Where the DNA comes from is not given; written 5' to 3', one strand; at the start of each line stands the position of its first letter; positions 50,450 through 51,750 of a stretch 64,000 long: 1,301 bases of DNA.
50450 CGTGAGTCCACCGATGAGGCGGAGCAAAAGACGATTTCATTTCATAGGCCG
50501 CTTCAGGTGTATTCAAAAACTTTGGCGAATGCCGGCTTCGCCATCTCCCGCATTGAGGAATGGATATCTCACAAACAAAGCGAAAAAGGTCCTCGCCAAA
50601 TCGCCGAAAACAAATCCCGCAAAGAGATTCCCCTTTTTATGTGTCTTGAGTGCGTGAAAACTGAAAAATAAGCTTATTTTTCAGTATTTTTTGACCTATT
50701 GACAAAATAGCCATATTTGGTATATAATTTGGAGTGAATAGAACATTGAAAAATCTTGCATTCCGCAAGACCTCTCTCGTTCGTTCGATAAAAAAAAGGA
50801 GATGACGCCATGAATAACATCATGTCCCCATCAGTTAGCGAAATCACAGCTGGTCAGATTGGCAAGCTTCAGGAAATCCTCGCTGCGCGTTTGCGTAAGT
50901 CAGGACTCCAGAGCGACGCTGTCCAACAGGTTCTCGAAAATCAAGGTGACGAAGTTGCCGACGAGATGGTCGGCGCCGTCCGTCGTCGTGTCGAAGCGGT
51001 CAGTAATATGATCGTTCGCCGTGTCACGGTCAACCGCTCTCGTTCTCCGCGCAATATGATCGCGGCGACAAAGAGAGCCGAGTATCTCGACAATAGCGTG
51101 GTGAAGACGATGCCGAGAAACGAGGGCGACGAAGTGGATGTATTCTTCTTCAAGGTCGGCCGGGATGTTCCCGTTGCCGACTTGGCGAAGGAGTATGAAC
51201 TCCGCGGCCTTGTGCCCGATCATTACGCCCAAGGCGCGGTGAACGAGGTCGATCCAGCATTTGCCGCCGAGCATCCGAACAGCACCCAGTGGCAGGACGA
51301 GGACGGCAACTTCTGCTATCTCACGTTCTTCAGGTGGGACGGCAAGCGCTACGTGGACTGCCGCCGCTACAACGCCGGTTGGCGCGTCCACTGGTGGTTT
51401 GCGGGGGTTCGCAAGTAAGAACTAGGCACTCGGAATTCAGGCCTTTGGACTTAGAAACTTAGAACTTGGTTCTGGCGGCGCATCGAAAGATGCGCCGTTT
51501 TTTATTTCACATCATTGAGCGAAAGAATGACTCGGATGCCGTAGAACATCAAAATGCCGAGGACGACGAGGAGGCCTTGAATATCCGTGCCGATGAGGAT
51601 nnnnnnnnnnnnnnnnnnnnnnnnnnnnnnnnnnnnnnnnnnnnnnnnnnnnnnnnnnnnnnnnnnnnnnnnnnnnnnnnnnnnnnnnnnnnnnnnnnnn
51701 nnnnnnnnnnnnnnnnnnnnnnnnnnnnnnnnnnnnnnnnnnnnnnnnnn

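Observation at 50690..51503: Third paralogous cassette 32 kb from the RT, with the same promoter, 5'UTR box and 3' flank: a remote or retired DGR target?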

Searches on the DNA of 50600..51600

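Call 71: search_rna_families(source=window, start=50600, end=51600, threshold=evalue, max_evalue=1)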
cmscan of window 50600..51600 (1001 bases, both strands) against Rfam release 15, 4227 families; matches with E-value up to 1: 0.
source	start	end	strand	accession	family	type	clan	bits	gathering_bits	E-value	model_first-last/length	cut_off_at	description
